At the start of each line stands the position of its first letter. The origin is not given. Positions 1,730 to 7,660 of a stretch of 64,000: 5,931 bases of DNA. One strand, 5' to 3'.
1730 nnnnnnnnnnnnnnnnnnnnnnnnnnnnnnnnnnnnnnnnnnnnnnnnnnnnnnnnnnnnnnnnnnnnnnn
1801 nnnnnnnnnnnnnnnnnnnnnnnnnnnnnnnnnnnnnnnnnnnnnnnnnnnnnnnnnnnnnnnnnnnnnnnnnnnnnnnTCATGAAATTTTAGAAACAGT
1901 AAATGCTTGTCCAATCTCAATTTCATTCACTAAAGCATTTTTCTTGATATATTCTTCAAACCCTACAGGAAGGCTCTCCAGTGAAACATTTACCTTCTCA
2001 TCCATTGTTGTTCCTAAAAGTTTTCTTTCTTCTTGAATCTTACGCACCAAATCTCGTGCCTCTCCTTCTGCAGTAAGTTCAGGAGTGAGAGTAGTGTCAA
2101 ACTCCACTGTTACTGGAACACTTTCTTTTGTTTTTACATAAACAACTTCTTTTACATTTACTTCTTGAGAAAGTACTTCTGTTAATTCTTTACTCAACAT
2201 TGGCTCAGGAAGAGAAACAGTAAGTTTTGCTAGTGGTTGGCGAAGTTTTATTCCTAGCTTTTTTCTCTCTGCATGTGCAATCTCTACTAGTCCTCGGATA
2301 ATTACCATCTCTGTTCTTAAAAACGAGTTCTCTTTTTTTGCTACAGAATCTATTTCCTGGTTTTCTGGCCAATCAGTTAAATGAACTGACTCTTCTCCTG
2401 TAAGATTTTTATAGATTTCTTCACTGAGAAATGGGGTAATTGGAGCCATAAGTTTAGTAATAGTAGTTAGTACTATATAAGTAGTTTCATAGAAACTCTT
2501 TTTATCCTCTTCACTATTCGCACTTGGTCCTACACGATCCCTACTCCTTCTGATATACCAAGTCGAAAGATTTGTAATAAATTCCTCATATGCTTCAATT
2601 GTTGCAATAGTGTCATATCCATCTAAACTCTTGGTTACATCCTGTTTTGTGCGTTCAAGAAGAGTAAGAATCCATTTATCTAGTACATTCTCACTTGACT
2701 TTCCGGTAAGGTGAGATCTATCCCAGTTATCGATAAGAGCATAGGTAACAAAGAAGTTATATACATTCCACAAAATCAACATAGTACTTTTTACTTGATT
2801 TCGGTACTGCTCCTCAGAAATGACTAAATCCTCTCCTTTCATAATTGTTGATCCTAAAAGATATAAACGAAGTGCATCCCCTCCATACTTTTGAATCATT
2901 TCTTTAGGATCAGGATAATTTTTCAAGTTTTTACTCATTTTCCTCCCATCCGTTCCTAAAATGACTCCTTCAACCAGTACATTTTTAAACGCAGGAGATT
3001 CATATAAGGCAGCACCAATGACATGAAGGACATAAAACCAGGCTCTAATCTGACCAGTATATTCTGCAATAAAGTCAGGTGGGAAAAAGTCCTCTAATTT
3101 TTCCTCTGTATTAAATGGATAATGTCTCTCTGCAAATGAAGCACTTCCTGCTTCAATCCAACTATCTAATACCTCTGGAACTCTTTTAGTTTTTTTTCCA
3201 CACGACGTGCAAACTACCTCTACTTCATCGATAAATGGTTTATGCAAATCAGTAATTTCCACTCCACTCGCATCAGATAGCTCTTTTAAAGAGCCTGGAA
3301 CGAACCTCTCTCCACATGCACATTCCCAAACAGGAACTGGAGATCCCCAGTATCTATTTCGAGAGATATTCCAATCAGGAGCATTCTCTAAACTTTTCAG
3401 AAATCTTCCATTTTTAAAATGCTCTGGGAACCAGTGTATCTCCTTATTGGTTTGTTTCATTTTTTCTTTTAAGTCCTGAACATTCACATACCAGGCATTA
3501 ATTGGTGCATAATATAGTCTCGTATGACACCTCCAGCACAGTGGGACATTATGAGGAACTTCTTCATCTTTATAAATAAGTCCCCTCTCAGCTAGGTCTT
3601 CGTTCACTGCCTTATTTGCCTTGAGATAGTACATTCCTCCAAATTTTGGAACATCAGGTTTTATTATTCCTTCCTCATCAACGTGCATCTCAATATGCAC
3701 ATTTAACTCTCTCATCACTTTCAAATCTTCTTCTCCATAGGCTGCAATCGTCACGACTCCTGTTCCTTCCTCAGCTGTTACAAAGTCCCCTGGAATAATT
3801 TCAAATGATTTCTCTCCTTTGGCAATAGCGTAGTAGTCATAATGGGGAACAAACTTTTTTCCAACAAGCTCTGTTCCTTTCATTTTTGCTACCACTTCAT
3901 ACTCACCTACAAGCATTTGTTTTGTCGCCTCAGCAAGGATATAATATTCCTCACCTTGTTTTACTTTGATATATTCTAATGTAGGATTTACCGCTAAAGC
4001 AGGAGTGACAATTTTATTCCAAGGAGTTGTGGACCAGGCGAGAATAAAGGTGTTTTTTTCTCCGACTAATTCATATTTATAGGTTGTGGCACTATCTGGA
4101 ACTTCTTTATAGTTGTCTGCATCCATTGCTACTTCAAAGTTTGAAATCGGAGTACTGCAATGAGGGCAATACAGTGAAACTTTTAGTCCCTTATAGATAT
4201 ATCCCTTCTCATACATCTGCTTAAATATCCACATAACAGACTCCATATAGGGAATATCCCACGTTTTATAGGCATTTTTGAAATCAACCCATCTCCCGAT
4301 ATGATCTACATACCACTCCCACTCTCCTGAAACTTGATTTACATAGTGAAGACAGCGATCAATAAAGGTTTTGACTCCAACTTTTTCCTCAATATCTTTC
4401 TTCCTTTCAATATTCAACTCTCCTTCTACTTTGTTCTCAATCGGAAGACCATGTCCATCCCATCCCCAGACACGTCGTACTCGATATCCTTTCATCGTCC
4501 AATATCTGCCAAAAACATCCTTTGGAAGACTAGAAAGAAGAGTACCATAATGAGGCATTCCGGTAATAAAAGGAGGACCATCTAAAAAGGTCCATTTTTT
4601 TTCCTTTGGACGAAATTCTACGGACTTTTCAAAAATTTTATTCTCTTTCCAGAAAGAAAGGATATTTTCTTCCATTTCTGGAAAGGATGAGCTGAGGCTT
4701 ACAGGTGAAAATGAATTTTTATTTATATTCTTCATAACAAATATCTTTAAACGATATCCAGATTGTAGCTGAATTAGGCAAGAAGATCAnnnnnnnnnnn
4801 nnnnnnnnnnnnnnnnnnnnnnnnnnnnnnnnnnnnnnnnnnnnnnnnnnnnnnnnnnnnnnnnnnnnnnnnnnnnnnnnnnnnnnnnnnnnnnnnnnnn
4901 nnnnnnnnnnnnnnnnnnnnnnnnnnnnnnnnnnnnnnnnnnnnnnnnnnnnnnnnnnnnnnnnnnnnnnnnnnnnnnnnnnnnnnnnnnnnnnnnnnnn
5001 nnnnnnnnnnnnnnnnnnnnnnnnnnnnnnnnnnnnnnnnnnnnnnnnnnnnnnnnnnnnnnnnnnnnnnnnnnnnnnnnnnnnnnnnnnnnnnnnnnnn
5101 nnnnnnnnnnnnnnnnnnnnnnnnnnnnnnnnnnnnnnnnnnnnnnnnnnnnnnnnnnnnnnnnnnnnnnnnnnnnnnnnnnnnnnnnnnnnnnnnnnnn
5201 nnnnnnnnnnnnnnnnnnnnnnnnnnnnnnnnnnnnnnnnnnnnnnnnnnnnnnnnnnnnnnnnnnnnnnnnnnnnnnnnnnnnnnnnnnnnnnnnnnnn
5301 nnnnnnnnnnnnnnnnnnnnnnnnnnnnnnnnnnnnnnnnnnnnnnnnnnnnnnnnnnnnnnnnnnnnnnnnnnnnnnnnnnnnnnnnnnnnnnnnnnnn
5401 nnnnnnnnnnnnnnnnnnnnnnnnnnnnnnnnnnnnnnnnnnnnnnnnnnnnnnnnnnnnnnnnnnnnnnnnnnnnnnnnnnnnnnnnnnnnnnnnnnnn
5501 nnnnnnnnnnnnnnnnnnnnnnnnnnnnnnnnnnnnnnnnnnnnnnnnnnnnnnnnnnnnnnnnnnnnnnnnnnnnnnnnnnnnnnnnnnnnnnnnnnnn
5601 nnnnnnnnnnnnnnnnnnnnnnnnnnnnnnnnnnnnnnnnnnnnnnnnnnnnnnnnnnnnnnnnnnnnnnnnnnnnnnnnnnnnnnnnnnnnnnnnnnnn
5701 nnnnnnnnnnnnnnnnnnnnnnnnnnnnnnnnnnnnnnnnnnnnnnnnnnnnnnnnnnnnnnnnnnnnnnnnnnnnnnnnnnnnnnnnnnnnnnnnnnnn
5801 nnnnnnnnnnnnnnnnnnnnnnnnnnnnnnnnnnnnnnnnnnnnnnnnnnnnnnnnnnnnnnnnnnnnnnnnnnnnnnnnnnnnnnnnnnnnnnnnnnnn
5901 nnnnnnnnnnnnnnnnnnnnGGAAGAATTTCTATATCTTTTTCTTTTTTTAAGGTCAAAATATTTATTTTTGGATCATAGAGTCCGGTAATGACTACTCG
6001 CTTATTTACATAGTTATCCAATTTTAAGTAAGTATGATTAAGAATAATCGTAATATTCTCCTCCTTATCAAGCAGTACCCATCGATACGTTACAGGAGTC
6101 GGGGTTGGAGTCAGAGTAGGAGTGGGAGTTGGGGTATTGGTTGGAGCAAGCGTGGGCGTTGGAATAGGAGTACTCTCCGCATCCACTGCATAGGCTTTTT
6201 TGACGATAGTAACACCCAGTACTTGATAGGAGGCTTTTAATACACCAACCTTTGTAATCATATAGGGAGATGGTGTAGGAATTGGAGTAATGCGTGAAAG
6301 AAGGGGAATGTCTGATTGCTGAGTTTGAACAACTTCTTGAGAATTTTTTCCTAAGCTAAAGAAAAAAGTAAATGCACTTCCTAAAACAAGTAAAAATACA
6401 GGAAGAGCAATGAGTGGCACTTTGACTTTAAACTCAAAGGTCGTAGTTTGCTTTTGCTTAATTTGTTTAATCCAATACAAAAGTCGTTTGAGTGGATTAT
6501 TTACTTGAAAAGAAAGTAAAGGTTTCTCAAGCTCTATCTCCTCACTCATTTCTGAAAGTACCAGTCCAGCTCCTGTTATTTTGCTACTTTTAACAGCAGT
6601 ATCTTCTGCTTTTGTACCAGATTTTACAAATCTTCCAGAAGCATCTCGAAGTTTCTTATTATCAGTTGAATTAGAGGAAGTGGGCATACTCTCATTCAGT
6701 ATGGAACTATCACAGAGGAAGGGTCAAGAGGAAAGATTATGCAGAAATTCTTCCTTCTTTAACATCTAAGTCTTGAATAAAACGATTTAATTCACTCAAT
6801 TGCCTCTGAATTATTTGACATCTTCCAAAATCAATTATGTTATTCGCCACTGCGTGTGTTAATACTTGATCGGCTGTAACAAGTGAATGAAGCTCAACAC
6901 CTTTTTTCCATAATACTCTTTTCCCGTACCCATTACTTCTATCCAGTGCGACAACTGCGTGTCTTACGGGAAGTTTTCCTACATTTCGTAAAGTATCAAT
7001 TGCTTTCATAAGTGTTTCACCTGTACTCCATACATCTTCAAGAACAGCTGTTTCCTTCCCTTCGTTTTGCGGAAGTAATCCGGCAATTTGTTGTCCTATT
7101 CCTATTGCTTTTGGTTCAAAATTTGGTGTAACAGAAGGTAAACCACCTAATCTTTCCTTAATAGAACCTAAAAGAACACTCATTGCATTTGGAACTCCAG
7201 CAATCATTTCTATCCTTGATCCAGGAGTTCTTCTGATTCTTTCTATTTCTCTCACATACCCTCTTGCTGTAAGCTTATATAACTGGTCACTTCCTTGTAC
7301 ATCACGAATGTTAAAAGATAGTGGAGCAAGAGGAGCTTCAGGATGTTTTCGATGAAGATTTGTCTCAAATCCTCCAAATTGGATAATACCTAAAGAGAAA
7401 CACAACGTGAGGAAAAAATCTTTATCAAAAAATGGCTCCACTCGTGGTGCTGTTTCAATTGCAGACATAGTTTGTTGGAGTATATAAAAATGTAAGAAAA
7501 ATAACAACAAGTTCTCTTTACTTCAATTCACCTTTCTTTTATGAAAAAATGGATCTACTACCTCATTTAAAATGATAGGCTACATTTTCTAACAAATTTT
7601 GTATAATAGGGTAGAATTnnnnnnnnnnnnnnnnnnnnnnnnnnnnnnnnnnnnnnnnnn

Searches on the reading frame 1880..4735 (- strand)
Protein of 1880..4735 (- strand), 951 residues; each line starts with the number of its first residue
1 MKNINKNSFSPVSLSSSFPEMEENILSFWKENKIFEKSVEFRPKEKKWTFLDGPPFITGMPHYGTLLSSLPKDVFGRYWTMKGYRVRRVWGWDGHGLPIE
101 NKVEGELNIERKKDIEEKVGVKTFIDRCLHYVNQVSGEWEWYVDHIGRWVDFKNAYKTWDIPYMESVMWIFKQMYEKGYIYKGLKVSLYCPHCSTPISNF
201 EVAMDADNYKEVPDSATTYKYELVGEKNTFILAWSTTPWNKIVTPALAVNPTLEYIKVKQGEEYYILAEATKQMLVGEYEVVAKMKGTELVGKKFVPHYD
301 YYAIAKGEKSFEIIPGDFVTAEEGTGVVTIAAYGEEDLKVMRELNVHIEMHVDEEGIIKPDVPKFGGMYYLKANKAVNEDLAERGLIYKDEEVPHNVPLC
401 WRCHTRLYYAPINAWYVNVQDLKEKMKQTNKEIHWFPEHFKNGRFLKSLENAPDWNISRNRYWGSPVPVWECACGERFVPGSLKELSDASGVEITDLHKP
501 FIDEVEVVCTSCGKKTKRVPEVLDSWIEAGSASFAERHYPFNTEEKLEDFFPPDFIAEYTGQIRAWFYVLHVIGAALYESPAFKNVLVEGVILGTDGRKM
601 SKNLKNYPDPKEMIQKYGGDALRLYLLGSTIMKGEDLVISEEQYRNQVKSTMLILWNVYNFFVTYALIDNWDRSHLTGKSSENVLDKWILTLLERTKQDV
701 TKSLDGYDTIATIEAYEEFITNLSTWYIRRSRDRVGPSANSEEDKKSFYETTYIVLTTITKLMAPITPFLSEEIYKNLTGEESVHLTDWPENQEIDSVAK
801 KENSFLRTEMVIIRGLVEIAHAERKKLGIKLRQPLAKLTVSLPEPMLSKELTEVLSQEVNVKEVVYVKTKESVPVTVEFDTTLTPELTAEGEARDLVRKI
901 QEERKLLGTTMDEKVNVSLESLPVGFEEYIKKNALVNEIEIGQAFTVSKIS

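Call 7: search_protein_families(library=pfam, proteins=[window:1880-4735:-], max_evalue=0.001)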
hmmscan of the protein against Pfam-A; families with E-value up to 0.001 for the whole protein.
window:1880-4735:- (951 aa): 5 families
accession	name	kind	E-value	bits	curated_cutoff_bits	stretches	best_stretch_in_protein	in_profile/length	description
PF00133.28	tRNA-synt_1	-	2.7e-114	382.6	22.7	1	25-633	2-409/414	tRNA synthetases class I (I, L, M and V)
PF08264.19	Anticodon_1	-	8e-29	100.9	25.1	1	686-836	1-145/148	Anticodon-binding domain of tRNA ligase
PF09334.17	tRNA-synt_1g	-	2.1e-18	66.7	20.1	1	55-202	8-135/391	tRNA synthetases class I (M)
PF19302.4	DUF5915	-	6.7e-10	39.3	27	1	860-944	85-175/195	Domain of unknown function (DUF5915)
PF00653.27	BIR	-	0.00047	21.1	22.9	0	163-202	11-51/70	Inhibitor of Apoptosis domain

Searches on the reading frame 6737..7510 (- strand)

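Call 7: search_protein_families(library=pfam, proteins=[window:6737-7510:-], max_evalue=0.001)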
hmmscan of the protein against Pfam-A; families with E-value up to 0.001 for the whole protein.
window:6737-7510:- (257 aa): 1 family
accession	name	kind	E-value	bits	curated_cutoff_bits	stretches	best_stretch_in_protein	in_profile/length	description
PF00156.33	Pribosyltran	-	7.8e-05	22.5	26.3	1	145-205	81-141/158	Phosphoribosyl transferase domain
